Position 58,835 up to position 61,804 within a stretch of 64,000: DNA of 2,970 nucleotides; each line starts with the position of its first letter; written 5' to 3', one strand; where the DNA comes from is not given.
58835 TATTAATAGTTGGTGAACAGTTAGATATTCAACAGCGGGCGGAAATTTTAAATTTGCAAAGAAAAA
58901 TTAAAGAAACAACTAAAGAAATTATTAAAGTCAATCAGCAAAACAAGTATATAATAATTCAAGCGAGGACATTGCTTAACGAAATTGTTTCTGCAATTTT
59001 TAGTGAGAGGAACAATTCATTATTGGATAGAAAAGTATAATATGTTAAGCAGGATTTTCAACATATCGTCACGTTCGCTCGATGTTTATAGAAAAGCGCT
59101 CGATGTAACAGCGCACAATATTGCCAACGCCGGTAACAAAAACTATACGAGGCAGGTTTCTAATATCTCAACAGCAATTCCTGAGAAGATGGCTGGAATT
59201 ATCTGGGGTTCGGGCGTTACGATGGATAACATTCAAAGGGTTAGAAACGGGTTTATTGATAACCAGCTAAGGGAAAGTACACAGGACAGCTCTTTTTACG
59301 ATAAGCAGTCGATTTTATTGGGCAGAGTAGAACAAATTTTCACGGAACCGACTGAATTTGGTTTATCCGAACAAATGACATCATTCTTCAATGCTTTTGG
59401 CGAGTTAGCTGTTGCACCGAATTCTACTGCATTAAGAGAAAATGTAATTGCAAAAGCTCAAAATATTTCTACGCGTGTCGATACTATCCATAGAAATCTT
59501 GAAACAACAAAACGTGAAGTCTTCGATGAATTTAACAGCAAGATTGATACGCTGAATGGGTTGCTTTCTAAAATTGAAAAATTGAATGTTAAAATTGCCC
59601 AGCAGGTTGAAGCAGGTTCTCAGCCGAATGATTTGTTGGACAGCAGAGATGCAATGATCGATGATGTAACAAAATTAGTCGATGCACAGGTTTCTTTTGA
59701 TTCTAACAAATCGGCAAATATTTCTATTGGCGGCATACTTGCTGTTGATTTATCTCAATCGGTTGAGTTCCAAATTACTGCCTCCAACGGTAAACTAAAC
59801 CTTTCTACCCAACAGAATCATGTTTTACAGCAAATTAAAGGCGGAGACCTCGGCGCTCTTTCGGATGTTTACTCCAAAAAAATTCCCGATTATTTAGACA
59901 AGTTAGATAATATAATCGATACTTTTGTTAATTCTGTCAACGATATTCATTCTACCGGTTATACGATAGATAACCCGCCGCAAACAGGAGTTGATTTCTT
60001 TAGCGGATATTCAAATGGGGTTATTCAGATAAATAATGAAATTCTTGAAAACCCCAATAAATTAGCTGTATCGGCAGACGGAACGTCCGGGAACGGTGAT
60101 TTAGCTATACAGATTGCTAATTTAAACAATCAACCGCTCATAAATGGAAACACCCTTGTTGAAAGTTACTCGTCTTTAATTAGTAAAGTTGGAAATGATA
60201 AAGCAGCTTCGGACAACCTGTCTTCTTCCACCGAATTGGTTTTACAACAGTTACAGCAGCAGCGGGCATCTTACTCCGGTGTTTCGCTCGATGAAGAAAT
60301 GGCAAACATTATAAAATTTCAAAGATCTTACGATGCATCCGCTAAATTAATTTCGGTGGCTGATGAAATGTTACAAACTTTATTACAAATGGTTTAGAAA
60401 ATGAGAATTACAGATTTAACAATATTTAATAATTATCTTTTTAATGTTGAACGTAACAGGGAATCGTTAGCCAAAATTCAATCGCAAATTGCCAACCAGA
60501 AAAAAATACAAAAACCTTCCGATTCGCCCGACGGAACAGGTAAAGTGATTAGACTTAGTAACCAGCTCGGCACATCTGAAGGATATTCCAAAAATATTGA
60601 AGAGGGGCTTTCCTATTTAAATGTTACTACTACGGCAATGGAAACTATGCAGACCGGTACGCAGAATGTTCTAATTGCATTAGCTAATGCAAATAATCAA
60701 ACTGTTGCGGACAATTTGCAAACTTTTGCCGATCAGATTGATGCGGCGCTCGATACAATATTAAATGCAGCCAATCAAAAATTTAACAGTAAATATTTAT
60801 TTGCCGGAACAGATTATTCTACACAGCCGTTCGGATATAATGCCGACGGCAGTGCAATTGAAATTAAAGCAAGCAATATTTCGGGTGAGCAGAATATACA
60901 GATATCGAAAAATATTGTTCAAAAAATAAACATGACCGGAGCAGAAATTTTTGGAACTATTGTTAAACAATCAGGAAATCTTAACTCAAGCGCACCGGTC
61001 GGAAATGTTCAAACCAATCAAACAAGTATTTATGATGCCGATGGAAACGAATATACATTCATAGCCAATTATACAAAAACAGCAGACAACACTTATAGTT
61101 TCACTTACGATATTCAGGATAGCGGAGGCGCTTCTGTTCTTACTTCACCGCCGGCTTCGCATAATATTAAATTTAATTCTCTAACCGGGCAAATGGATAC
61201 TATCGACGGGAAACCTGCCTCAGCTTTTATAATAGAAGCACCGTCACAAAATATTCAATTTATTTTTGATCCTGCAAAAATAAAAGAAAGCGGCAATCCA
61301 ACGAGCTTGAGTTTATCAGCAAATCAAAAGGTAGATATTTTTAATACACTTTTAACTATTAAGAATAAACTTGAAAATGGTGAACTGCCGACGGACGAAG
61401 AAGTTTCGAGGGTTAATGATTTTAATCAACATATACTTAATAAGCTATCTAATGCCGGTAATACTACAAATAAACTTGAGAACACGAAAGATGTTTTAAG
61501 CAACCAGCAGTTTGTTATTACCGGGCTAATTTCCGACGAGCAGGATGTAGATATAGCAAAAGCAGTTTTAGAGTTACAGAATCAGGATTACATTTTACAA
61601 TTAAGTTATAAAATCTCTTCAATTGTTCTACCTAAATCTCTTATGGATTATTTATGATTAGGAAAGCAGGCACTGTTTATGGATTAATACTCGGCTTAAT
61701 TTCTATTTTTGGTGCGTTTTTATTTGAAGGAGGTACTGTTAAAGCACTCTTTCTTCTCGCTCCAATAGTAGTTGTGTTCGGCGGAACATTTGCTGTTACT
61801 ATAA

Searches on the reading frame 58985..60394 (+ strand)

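Call 64: search_protein_families(library=pfam, proteins=[window:58985-60394:+], max_evalue=0.000001)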
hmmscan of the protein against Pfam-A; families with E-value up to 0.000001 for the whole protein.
window:58985-60394:+ (470 aa): 2 families
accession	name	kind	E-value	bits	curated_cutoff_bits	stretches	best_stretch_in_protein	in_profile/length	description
PF22638.1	FlgK_D1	-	5e-49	167.4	28.6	1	113-339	2-233/233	Flagellar hook-associated protein FlgK helical domain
PF06429.18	Flg_bbr_C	-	3.1e-16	59.1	23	1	424-469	1-46/46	Flagellar basal body rod FlgEFG protein C-terminal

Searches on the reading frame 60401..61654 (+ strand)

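Call 64: search_protein_families(library=pfam, proteins=[window:60401-61654:+], max_evalue=0.000001)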
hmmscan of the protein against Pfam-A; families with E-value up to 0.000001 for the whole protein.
window:60401-61654:+ (418 aa): 1 family
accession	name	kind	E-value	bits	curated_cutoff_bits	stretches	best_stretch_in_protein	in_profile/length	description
PF00669.25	Flagellin_N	-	1.5e-09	38.5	26.6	1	10-137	8-137/139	Bacterial flagellin N-terminal helical region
